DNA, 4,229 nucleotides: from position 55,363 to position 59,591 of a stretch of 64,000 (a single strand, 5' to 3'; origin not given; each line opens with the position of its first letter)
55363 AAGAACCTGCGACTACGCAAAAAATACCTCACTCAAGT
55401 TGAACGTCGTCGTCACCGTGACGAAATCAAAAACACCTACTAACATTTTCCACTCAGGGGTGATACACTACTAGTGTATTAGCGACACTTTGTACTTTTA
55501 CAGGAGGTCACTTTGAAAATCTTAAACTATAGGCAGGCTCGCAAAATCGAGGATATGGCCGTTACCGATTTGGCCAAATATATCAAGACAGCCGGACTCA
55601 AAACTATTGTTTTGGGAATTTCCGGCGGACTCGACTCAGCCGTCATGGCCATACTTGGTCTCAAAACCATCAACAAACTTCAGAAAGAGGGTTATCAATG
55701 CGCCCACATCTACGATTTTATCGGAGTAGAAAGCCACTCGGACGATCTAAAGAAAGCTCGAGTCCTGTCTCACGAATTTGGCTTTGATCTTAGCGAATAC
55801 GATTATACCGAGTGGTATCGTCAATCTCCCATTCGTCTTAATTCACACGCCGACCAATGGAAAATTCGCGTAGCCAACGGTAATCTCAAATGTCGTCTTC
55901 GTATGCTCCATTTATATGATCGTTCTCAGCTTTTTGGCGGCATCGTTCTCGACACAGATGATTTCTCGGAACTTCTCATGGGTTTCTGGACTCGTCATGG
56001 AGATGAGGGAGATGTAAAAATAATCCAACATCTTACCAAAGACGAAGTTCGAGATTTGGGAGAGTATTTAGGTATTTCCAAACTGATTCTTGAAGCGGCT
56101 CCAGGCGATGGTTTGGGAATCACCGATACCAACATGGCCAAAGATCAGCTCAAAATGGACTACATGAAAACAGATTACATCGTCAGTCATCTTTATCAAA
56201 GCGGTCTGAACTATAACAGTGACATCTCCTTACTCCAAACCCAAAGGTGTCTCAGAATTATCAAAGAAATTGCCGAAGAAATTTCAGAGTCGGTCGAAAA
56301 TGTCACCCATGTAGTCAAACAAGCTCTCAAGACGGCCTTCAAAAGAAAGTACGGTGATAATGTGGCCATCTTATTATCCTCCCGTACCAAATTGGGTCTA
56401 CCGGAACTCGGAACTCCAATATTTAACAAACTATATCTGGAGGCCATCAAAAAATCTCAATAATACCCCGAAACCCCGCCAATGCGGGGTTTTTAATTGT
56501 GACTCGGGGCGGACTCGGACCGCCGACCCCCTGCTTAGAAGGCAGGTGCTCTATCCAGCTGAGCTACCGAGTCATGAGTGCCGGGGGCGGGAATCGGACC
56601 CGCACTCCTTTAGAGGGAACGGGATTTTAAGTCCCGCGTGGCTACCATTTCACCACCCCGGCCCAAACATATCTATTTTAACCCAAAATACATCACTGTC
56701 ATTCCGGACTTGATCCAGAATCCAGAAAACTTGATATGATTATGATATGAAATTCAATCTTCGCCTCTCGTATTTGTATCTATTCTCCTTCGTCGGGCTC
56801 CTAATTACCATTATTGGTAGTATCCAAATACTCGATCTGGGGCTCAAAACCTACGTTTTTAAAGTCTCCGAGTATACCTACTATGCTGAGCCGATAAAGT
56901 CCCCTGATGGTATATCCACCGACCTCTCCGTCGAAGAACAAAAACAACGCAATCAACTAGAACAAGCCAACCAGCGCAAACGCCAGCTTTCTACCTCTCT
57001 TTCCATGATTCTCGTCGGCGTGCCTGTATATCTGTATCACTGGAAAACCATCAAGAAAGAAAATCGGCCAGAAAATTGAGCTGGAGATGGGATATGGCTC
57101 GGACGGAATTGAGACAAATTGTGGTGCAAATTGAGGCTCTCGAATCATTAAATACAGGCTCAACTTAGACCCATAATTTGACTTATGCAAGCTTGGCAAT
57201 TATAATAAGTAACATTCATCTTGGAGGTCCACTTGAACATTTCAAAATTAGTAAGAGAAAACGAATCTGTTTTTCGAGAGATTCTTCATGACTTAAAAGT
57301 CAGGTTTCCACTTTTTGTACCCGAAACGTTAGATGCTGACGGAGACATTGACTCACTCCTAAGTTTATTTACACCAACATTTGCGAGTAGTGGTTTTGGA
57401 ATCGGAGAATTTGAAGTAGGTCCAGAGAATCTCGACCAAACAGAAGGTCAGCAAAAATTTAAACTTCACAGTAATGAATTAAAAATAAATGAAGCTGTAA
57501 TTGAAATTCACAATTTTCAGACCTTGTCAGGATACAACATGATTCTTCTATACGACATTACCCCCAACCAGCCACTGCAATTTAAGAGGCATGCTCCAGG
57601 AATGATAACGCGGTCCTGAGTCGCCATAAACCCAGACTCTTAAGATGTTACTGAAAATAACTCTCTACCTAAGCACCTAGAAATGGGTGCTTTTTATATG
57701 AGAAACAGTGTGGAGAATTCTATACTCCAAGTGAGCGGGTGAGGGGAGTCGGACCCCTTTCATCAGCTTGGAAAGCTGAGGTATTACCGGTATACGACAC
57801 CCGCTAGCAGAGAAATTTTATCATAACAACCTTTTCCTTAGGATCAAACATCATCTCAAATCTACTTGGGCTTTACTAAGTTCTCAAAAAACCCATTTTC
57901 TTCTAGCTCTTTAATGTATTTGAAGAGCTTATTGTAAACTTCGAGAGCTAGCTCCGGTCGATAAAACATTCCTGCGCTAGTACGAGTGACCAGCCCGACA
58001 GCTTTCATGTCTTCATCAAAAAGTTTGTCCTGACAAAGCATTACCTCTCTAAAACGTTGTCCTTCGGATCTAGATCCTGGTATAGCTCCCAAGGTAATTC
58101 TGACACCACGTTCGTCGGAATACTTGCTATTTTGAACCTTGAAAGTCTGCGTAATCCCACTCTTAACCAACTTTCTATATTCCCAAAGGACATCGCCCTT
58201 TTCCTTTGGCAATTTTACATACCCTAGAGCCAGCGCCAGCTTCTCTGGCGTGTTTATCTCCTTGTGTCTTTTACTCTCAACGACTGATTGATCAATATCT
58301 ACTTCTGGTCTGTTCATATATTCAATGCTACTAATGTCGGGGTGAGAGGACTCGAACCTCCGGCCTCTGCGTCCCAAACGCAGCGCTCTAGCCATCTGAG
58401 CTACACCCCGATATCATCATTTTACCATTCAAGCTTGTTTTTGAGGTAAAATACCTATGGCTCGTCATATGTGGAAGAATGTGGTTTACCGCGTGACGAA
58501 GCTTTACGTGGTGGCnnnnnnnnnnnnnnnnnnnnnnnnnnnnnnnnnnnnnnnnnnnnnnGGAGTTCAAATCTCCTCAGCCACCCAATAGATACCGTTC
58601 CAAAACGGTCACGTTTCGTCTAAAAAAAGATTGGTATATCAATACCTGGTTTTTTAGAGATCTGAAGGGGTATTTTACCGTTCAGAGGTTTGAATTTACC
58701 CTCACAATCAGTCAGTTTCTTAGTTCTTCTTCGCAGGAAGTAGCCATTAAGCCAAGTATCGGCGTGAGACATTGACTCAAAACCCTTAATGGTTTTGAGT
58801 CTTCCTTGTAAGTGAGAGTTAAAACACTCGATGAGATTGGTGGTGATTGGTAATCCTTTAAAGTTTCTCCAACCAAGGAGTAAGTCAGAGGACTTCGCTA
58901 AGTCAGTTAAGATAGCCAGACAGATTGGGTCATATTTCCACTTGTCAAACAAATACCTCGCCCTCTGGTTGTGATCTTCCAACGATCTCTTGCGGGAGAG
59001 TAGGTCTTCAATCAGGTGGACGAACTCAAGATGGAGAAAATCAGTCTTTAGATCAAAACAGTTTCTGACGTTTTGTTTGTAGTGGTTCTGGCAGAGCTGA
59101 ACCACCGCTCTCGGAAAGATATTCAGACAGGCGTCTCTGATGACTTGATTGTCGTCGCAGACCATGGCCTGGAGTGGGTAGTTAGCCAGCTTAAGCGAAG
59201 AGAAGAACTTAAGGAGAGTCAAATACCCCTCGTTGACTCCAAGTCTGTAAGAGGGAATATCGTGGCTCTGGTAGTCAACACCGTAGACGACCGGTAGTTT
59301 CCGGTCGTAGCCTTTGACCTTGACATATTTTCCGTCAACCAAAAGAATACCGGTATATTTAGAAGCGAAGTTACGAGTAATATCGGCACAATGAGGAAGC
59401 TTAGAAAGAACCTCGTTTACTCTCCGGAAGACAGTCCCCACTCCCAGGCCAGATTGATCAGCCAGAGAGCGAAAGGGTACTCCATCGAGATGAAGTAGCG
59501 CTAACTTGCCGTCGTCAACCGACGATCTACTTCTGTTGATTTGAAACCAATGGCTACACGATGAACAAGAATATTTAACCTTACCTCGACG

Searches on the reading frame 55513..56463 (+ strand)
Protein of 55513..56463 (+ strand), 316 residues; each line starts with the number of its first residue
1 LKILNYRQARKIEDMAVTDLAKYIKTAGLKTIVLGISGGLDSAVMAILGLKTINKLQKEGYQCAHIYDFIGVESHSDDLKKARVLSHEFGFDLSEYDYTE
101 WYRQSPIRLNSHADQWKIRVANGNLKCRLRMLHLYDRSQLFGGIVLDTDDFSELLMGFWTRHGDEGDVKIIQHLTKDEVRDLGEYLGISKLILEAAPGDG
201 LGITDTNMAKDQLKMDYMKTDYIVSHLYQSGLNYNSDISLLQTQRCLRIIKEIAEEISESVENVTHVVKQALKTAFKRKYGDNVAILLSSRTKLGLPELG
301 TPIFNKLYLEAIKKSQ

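Call 4: search_protein_families(library=pfam, proteins=[window:55513-56463:+], max_evalue=0.01)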
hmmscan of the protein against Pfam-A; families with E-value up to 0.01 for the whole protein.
window:55513-56463:+ (316 aa): 2 families
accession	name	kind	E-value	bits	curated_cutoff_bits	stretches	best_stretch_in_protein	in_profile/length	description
PF02540.23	NAD_synthase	-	1.2e-35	123.2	21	1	18-239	7-216/242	NAD synthase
PF03054.22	tRNA_Me_trans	-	0.0083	16.2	20.6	0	31-105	2-79/202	tRNA methyl transferase HUP domain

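Call 27: find_related_loci(query=window:55513-56460:+, collection=metagenome_contigs, flank=3000)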
Query window:55513-56460:+ (316 aa) in metagenome_contigs; peptide patterns used: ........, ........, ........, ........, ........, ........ (x = any residue, [..] = any of these).
76 stretches matched a pattern; 16 encode a relative of the query (tblastn E <= 1e-3); 16 distinct loci.
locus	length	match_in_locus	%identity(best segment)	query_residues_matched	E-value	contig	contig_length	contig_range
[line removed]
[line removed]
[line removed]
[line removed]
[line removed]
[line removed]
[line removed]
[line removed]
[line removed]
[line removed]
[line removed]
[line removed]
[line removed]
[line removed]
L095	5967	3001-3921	30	2-279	1e-25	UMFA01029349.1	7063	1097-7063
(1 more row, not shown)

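Call 46: search_protein_families(library=ncbifam, proteins=[window:55513-56460:+], max_evalue=0.001)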
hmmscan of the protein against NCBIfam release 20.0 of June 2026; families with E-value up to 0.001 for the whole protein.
window:55513-56460:+ (316 aa): 8 families
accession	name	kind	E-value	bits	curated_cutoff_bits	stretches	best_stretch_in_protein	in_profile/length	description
TIGR00552.1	nadE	equivalog_domain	2.4e-35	121.9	63.65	1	20-280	13-240/251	NAD(+) synthase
NF010587.0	PRK13980.1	equivalog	4.8e-32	111.2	255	1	9-244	11-234/267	NAD+ synthase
NF001979.1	PRK00768.1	equivalog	5.6e-24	85.1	250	1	16-202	24-213/266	NAD(+) synthase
NF010588.0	PRK13981.1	equivalog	2.1e-15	56.2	479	1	15-187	271-438/546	NAD+ synthase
NF002048.0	PRK00876.1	subfamily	5.2e-14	51.8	313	1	117-198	168-250/330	NAD(+) synthase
NF002730.0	PRK02628.1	equivalog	1.6e-13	49.7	473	1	10-164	340-496/677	NAD(+) synthase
NF000848.1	PRK00074.1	equivalog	2.9e-09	36.1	400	0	4-55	188-239/512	glutamine-hydrolyzing GMP synthase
TIGR00884.1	guaA_Cterm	equivalog_domain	1.6e-08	34.2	338.75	0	170-224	160-216/310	glutamine-hydrolyzing GMP synthase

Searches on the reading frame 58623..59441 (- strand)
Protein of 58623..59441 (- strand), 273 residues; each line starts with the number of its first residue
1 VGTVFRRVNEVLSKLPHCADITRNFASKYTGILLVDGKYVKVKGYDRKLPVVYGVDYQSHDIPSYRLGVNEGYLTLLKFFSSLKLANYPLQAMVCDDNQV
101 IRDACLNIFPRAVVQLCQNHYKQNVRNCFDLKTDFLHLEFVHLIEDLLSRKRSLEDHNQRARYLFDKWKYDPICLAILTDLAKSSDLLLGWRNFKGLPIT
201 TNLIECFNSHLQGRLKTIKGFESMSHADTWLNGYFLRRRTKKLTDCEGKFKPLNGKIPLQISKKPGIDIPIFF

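Call 44: search_protein_families(library=pfam, proteins=[window:58623-59441:-], max_evalue=0.0001)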
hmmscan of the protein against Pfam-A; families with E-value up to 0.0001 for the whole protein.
window:58623-59441:- (273 aa): 1 family
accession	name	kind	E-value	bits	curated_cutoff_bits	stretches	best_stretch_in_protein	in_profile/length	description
PF00872.24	Transposase_mut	-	7.6e-07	28.8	21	1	22-221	153-355/379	Transposase, Mutator family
